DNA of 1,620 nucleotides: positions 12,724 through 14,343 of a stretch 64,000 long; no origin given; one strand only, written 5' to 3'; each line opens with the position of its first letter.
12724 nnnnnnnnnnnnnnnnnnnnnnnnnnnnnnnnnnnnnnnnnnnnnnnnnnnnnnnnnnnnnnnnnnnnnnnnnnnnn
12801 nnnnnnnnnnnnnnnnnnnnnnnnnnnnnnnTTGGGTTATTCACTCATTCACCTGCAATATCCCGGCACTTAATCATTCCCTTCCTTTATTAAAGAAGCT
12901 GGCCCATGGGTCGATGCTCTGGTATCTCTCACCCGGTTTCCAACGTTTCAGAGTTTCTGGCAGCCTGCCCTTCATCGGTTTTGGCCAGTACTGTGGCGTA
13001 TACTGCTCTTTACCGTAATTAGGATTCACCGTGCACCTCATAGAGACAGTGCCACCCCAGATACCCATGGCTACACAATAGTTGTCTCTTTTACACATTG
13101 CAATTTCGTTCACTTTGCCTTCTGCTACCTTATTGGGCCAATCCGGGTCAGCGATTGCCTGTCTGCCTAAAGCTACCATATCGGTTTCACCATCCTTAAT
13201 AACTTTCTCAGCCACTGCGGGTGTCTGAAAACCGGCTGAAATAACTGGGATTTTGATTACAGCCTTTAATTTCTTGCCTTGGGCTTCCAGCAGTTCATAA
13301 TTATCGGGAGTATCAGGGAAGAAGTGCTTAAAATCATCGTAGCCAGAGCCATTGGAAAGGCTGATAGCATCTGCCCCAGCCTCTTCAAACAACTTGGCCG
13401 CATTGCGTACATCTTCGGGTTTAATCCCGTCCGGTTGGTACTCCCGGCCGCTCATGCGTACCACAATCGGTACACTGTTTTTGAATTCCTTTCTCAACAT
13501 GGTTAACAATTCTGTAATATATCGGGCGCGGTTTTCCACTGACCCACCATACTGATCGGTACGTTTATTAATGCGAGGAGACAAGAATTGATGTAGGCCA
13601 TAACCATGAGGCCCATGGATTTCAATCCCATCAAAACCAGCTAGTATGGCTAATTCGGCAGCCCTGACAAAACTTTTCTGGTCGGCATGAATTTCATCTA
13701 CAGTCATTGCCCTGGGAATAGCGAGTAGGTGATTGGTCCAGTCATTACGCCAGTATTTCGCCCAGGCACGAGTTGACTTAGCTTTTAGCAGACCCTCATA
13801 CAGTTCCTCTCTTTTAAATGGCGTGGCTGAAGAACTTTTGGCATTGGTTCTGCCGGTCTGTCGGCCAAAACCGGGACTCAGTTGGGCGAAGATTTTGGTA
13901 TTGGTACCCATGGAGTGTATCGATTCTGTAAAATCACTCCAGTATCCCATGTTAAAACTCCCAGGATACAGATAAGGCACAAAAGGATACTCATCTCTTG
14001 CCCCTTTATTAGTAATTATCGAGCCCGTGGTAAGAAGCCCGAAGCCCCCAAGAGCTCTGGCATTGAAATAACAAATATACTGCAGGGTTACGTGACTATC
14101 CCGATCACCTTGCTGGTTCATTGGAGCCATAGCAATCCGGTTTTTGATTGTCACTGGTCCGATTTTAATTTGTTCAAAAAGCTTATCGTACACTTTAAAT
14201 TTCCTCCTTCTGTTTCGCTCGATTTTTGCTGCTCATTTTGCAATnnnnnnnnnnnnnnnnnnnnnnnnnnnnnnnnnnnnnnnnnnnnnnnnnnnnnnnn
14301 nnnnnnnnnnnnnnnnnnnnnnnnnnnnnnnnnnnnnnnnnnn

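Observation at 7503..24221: Island cargo is a complete CoA-dependent (hydroxy)aromatic-acid catabolic module of unknown substrate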

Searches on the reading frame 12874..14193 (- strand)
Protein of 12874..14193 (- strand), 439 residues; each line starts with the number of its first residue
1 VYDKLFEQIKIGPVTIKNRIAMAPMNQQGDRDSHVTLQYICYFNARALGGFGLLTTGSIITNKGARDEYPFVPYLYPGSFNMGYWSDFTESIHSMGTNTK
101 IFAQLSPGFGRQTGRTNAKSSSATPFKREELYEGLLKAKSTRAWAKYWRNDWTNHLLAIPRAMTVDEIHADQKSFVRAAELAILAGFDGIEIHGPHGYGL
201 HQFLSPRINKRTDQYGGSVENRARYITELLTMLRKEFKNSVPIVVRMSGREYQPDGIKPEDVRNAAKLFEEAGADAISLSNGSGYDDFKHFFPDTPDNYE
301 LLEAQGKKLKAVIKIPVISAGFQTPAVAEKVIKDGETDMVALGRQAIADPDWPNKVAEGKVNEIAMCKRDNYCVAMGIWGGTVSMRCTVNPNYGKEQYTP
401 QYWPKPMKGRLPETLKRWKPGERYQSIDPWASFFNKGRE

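Call 3: search_protein_families(library=pfam, proteins=[window:12874-14193:-])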
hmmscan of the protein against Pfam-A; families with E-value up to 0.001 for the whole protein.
window:12874-14193:- (439 aa): 1 family
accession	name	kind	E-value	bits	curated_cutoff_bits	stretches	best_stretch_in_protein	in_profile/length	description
PF00724.26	Oxidored_FMN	-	1.3e-57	196.1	27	1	4-360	1-339/342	NADH:flavin oxidoreductase / NADH oxidase family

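Call 8: search_protein_families(library=ncbifam, proteins=[window:12874-14193:-], max_evalue=0.00001)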
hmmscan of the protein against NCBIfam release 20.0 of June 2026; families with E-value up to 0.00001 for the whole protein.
window:12874-14193:- (439 aa): 8 families
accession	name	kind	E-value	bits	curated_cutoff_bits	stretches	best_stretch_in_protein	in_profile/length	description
TIGR03997.1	mycofact_OYE_2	equivalog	1.8e-58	198.5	793.15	2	159-399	128-369/645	mycofactocin system FadH/OYE family oxidoreductase 2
NF041087.1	bile_acid_BaiCD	equivalog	1.9e-56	191.5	825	2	151-397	120-370/642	bile acid Fe-S flavoenzyme BaiCD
NF006101.0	PRK08255.1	equivalog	1e-48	166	1078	1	5-357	399-731/768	bifunctional salicylyl-CoA 5-hydroxylase/oxidoreductase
NF010047.0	PRK13523.1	equivalog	8e-47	159.9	431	2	157-368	128-332/339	NADPH dehydrogenase NamA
NF045599.1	bili_reduct_long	exception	5.6e-45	153.7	750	1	5-397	1-371/641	bilirubin reductase, long form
NF045592.1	bili_reduct_N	equivalog_domain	2.3e-44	152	425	1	4-374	1-349/363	bilirubin reductase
NF007899.0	PRK10605.1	subfamily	1.7e-37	129.5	403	1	3-357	4-338/365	N-ethylmaleimide reductase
TIGR03996.1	mycofact_OYE_1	hypoth_equivalog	2.2e-16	59.5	627.9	1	159-400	126-363/633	mycofactocin system FadH/OYE family oxidoreductase 1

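Call 13: search_solved_structures(query=window:12874-14193:-, max_evalue=1e-10)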
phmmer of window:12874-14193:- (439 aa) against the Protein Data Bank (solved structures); distinct sequences matched with E-value up to 1e-10: 137 (the best 60 are shown).
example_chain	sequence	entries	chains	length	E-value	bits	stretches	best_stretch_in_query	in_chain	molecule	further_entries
7o0t_A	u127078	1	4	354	1.9e-38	135.5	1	3-363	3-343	NADH:flavin oxidoreductase/NADH oxidase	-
3krz_A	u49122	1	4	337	2.1e-37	132.1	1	158-353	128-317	NADH:flavin oxidoreductase/NADH oxidase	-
3kru_A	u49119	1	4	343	2.2e-37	132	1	158-353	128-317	NADH:flavin oxidoreductase/NADH oxidase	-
3l67_A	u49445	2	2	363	7.7e-37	130.3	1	4-355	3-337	Xenobiotic reductase A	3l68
3l65_A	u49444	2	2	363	2e-36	128.9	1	4-355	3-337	Xenobiotic reductase A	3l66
5cpl_A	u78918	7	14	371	2.3e-36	128.7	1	4-355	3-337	Xenobiotic reductase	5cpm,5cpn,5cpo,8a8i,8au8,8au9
5n6q_A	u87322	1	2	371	2.3e-36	128.7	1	4-355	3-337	NADH:flavin oxidoreductase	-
3n14_A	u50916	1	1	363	2.6e-36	128.5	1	4-356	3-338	Xenobiotic reductase A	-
3l5l_A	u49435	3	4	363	2.7e-36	128.5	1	4-355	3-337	Xenobiotic reductase A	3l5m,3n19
2h8z_A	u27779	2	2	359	3.1e-36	128.3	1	5-355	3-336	Xenobiotic reductase A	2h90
2h8x_A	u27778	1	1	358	4.1e-36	127.9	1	5-355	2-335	Xenobiotic reductase A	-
8auh_A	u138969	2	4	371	4.3e-36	127.8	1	4-355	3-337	NADH:flavin oxidoreductase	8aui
8auf_A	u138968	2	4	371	8.1e-36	126.9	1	4-355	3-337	NADH:flavin oxidoreductase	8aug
4uth_A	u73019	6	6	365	9.1e-36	126.7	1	4-355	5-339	NADH:flavin oxidoreductase | XENOBIOTIC REDUCTASE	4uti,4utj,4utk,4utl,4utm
5lni_A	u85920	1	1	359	1.1e-35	126.4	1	5-355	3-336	NADH:flavin oxidoreductase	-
6qkg_A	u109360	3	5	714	2.4e-32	115.5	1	161-406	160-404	NCR A | NCR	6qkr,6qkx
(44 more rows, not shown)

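Call 37: list_cluster_members(proteins=[P0001, window:12874-14193:-, window:7503-9185:-, window:10606-11838:-, window:21507-24221:+, window:2476-3654:-])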
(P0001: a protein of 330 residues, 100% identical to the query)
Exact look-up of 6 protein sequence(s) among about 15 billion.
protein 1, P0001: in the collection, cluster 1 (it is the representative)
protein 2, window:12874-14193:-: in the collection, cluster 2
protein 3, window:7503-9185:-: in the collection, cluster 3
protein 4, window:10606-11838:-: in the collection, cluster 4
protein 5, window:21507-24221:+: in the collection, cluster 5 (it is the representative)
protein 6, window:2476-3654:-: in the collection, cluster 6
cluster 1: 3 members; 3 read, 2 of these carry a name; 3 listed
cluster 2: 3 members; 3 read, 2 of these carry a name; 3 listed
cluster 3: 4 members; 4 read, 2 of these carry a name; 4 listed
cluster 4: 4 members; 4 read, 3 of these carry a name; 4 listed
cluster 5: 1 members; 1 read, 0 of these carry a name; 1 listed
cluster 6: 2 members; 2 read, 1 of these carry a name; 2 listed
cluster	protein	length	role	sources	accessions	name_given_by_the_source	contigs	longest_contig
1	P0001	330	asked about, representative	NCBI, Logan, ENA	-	-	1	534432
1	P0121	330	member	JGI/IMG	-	predicted TIM-barrel fold metal-dependent hydrolase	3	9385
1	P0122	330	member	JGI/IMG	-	predicted TIM-barrel fold metal-dependent hydrolase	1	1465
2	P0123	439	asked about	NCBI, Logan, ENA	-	-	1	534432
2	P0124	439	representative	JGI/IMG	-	2,4-dienoyl-CoA reductase-like NADH-dependent reductase (Old Yellow Enzyme family)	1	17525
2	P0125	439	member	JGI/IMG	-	2,4-dienoyl-CoA reductase-like NADH-dependent reductase (Old Yellow Enzyme family)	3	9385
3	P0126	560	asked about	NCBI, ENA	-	-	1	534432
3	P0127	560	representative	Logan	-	-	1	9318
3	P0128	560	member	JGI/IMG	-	2,3-dihydroxybenzoate-AMP ligase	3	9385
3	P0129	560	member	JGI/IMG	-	2,3-dihydroxybenzoate-AMP ligase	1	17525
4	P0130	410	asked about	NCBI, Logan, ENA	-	-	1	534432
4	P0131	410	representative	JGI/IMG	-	benzylsuccinate CoA-transferase BbsF subunit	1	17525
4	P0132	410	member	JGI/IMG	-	benzylsuccinate CoA-transferase BbsF subunit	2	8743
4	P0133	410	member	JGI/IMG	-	benzylsuccinate CoA-transferase BbsF subunit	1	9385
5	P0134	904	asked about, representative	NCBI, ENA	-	-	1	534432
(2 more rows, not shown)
